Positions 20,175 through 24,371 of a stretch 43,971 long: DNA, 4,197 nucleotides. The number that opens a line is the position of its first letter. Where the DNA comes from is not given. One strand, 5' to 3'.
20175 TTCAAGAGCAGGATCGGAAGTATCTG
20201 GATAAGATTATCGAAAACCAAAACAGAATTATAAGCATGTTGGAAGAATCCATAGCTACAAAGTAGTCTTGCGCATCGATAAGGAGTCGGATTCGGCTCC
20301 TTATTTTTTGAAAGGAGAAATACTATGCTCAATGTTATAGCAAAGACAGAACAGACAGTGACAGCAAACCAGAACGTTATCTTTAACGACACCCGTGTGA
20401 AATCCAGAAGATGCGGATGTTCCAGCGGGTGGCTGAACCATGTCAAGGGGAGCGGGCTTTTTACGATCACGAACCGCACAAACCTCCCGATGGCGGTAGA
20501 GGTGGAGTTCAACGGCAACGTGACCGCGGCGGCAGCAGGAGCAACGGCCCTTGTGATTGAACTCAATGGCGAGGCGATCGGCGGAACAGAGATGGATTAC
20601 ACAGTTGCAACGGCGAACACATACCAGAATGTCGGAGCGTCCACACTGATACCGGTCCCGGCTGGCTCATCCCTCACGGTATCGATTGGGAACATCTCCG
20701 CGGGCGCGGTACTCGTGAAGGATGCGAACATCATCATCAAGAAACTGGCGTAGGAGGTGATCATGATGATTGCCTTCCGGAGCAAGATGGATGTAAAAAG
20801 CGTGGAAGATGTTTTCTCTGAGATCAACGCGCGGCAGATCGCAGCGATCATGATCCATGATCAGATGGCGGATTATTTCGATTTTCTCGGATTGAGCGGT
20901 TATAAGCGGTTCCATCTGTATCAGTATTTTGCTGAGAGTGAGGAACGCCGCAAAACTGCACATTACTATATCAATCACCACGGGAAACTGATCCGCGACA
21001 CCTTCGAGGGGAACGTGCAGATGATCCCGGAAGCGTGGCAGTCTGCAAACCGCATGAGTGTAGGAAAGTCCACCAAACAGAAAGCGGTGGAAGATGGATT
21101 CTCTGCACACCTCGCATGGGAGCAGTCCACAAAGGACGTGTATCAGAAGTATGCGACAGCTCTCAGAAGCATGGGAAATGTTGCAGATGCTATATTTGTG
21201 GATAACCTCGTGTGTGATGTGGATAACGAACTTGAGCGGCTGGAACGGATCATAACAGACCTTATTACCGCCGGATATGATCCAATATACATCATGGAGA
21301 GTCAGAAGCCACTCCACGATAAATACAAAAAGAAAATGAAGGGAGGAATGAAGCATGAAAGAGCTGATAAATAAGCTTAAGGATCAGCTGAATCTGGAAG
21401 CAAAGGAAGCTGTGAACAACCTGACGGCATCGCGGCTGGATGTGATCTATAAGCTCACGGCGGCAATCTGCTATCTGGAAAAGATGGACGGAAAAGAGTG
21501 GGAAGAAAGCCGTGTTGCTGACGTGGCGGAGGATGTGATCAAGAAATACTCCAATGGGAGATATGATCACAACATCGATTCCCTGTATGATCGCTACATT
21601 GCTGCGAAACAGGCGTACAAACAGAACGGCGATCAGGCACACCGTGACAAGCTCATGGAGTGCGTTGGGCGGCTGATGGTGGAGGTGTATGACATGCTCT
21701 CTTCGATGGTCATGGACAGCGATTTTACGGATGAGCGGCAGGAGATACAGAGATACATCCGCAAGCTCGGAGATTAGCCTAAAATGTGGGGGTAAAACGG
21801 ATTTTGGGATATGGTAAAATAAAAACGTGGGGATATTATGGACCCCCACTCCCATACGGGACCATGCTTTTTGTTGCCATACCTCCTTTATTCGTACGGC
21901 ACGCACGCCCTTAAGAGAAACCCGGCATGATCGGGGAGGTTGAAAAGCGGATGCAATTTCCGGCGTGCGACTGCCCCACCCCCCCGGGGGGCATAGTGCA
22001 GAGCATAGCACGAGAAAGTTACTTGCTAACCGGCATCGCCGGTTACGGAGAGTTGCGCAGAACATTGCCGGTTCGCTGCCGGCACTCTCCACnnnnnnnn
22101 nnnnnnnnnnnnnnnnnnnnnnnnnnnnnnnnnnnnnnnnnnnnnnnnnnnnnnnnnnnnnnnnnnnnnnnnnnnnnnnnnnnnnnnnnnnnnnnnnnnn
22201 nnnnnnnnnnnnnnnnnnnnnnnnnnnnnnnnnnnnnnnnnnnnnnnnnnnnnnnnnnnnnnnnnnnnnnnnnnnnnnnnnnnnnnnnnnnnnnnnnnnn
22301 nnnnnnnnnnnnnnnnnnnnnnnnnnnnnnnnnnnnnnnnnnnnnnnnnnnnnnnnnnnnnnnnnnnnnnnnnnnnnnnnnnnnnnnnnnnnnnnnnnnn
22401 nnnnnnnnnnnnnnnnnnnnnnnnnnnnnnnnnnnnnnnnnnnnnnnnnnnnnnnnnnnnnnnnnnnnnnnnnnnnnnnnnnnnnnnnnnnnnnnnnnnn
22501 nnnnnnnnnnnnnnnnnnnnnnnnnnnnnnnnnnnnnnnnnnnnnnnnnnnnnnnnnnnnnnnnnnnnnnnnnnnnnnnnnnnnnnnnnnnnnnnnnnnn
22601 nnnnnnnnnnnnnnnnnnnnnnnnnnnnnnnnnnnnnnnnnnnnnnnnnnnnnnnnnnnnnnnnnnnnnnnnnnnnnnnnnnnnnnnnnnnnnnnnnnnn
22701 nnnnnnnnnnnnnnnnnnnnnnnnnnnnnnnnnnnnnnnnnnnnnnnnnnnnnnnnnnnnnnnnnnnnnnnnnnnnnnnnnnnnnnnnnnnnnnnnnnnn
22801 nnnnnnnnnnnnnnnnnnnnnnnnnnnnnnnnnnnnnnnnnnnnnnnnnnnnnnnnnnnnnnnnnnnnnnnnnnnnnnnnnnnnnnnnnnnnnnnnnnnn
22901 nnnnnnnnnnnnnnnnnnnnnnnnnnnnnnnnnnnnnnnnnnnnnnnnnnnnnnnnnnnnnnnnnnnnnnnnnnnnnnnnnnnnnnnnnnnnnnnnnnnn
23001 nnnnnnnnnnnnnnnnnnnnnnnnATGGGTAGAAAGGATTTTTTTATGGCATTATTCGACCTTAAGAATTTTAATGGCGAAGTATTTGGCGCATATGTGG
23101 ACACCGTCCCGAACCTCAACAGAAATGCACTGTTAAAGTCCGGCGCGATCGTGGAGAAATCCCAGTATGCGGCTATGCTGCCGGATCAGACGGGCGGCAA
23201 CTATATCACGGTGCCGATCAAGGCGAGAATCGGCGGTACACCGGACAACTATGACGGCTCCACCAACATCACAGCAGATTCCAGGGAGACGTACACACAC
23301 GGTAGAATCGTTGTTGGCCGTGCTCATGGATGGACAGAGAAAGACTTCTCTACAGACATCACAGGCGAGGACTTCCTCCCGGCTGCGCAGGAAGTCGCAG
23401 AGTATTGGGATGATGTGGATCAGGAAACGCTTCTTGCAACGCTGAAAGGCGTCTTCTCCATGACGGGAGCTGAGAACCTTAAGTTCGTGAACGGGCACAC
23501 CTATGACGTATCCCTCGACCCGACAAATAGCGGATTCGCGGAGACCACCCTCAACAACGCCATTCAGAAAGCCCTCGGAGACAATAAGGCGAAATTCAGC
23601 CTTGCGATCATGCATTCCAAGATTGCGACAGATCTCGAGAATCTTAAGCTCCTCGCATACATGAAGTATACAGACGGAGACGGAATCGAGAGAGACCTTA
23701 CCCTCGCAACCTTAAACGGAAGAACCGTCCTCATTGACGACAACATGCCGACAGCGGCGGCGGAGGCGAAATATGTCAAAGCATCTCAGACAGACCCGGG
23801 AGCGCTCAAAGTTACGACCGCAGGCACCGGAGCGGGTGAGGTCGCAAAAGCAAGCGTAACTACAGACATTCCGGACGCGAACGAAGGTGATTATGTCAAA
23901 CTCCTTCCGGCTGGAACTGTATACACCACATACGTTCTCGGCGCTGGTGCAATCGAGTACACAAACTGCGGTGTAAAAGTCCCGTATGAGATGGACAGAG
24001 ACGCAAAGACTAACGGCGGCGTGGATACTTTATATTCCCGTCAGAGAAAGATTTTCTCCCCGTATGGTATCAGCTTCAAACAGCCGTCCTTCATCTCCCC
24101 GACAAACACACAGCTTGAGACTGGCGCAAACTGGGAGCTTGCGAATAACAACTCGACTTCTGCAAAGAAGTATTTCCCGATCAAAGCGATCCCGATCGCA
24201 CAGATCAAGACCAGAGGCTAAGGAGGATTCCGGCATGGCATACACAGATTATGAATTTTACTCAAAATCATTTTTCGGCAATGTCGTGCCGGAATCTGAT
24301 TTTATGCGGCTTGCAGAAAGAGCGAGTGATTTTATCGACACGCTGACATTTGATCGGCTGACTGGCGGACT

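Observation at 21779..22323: About 300 nt of GC-rich, hairpin-dense non-coding sequence fused to a phage tRNA inside the head module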

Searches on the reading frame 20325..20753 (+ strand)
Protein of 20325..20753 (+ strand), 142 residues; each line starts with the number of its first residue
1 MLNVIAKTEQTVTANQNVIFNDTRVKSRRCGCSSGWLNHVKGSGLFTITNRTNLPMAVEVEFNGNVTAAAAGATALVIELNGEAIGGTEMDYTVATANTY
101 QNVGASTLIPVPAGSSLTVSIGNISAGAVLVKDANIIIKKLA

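Call 14: search_protein_families(library=pfam, proteins=[window:20325-20753:+])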
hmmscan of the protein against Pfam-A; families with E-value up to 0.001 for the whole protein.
window:20325-20753:+ (142 aa): 1 family
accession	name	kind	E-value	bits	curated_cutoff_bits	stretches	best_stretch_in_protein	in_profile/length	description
PF18573.7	BclA_C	-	7.5e-05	23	38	1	60-142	50-128/128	BclA C-terminal domain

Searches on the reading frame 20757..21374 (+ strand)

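Call 14: search_protein_families(library=pfam, proteins=[window:20757-21374:+])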
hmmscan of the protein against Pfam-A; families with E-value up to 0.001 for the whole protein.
window:20757-21374:+ (205 aa): 0 families

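Call 58: search_protein_families(library=phrogs, proteins=[window:20757-21374:+], max_evalue=0.001)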
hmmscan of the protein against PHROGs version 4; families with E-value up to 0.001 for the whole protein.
window:20757-21374:+ (205 aa): 1 family
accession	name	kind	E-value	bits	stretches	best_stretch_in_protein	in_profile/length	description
phrog_17879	-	unknown function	2.3e-09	38.2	1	29-192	24-170/175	-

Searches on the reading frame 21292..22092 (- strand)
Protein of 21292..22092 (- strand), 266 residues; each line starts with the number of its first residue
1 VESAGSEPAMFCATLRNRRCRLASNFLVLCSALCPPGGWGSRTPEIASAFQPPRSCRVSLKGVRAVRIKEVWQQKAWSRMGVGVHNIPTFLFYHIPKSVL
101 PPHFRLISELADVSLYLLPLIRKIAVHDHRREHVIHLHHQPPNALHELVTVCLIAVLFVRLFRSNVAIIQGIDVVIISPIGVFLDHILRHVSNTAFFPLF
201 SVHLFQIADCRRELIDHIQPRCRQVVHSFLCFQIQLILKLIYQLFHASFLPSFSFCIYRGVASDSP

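Call 58: search_protein_families(library=phrogs, proteins=[window:21292-22092:-], max_evalue=0.001)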
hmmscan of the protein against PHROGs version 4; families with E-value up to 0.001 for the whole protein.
window:21292-22092:- (266 aa): 0 families

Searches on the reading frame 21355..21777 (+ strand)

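Call 14: search_protein_families(library=pfam, proteins=[window:21355-21777:+])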
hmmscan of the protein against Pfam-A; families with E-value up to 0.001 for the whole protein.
window:21355-21777:+ (140 aa): 0 families

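Call 58: search_protein_families(library=phrogs, proteins=[window:21355-21777:+], max_evalue=0.001)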
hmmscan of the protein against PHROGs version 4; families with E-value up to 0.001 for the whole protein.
window:21355-21777:+ (140 aa): 1 family
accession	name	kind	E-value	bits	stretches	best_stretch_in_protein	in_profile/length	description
phrog_28802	-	unknown function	2.8e-07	31.9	1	75-138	123-186/190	-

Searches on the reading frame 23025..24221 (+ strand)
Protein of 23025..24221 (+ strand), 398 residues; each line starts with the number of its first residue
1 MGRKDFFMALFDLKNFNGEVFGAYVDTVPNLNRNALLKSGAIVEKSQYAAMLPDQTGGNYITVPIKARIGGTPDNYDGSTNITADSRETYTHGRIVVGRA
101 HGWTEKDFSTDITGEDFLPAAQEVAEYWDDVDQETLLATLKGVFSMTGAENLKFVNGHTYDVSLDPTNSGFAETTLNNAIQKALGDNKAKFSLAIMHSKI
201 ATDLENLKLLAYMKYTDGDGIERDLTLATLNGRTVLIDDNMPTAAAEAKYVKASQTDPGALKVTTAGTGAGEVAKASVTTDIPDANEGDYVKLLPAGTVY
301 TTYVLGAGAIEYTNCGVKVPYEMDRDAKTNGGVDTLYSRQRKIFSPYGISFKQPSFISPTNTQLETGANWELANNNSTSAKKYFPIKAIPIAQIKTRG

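Call 14: search_protein_families(library=pfam, proteins=[window:23025-24221:+])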
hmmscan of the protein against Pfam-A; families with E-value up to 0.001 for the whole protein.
window:23025-24221:+ (398 aa): 1 family
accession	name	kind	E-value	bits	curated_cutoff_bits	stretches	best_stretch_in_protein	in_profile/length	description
PF20036.5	Gp13-like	-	5.2e-05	23.1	26.4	0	157-249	139-228/313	Major capsid protein 13-like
